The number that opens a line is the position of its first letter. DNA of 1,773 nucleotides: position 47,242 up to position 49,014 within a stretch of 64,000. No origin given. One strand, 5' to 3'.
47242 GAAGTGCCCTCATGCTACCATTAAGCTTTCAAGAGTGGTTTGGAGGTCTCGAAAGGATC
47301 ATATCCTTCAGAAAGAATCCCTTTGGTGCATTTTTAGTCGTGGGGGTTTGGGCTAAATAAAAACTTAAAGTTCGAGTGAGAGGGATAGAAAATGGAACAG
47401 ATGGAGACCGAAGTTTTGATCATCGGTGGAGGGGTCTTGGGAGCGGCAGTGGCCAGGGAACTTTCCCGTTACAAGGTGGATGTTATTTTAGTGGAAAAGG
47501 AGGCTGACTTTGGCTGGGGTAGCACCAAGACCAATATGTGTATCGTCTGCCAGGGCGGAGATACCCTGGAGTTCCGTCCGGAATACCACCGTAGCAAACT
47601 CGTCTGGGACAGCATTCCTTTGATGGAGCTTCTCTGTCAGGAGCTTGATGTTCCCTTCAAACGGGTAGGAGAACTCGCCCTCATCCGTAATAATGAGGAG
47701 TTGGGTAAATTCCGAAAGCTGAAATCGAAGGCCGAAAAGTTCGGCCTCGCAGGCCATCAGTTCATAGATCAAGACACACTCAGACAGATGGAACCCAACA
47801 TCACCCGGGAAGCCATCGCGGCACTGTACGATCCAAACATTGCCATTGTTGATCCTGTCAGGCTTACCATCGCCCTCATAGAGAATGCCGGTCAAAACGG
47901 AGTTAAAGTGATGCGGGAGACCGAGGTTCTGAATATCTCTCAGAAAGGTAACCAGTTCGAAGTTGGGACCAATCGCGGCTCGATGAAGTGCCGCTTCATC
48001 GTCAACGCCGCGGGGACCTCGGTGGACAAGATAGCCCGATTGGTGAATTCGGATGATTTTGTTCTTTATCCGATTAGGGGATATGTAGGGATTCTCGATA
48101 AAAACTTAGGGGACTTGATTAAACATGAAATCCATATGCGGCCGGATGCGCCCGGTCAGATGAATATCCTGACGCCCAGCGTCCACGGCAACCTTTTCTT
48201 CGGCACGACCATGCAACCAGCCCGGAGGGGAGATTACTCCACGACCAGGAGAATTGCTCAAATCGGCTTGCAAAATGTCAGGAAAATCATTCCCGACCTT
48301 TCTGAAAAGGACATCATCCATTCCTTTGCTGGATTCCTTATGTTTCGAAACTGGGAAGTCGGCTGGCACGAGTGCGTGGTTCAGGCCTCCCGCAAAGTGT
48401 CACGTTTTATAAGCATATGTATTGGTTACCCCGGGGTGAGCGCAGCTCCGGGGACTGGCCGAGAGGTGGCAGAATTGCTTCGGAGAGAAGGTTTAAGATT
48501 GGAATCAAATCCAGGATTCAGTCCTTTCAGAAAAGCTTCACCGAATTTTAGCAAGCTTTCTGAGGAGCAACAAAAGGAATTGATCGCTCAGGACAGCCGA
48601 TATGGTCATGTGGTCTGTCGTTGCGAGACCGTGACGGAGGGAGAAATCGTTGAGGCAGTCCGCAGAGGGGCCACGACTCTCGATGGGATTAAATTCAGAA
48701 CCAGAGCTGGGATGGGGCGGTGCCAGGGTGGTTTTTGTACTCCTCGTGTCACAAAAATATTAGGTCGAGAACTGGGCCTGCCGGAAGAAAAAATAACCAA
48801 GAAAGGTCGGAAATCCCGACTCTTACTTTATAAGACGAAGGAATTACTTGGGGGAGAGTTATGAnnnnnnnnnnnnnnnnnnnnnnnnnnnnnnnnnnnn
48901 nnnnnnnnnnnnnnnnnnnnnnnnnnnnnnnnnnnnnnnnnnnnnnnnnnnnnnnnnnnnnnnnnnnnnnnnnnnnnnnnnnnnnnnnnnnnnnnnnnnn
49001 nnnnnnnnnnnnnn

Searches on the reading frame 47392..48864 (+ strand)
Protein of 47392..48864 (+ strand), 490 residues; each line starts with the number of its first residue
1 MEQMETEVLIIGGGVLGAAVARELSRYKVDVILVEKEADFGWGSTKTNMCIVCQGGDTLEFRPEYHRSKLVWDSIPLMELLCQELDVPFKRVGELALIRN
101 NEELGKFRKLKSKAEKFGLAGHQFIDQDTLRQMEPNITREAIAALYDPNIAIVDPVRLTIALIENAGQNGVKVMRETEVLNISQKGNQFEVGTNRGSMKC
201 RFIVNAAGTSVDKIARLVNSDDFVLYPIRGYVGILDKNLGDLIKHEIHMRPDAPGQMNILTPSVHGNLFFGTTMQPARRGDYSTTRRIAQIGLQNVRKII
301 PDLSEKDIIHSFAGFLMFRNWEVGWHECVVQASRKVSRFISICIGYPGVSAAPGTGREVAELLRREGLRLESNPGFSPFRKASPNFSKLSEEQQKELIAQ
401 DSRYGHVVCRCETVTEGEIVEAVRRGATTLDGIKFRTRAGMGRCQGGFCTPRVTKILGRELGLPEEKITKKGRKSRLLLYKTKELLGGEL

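Call 13: search_protein_families(library=ncbifam, proteins=[window:47392-48864:+])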
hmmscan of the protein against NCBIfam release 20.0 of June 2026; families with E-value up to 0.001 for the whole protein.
window:47392-48864:+ (490 aa): 35 families (the best 25 are shown)
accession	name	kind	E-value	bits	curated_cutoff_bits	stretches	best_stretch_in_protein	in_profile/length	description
NF033460.1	glycerol3P_ox_II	equivalog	2.5e-51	174.9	460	1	6-363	2-360/361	type 2 glycerol-3-phosphate oxidase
TIGR03377.1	glycerol3P_GlpA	equivalog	1.2e-36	126.4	552.8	2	7-315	1-303/530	anaerobic glycerol-3-phosphate dehydrogenase subunit GlpA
NF008726.1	PRK11728.1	equivalog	4.9e-34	117.8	299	1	7-253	2-245/389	L-2-hydroxyglutarate oxidase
NF008313.0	PRK11101.1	equivalog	5.1e-29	101.3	425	2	2-314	5-313/548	anaerobic glycerol-3-phosphate dehydrogenase subunit A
TIGR02352.1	thiamin_ThiO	equivalog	2e-24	86.4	250.8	1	8-315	1-302/351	glycine oxidase ThiO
NF008425.0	PRK11259.1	equivalog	2.6e-13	49.7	257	1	3-216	2-210/377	N-methyl-L-tryptophan oxidase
TIGR03197.1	MnmC_Cterm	equivalog_domain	8.7e-13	48.1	174.2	1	8-305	2-287/400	FAD-dependent 5-carboxymethylaminomethyl-2-thiouridine(34) oxidoreductase MnmC1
NF001933.0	PRK00711.1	subfamily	9.6e-13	47.9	383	1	85-231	126-276/429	D-amino acid dehydrogenase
NF002480.1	PRK01747.1-1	equivalog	2.8e-11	42.6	540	1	4-301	247-532/645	bifunctional tRNA (5-methylaminomethyl-2-thiouridine)(34)-methyltransferase MnmC2/FAD-dependent 5-carboxymethylaminomethyl-2-thiouridine(34)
TIGR03364.1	HpnW_proposed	hypoth_equivalog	2e-10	40.3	285.1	1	6-213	1-199/365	TIGR03364 family FAD-dependent oxidoreductase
NF009906.0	PRK13369.1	equivalog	2.3e-10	39.6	352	2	143-218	142-222/502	glycerol-3-phosphate dehydrogenase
NF009074.0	PRK12409.1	equivalog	4.6e-10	39.2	494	1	84-232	126-278/410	D-amino acid dehydrogenase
NF050086.1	pipecolate_AmaA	exception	1.1e-09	37.5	600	1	71-209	105-235/425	L-pipecolate oxidase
NF008899.0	PRK12266.1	equivalog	2.1e-09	36.4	360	1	149-216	148-221/508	glycerol-3-phosphate dehydrogenase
TIGR01373.1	soxB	subfamily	5.2e-09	35.4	529.45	1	6-366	31-385/407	sarcosine oxidase subunit beta family protein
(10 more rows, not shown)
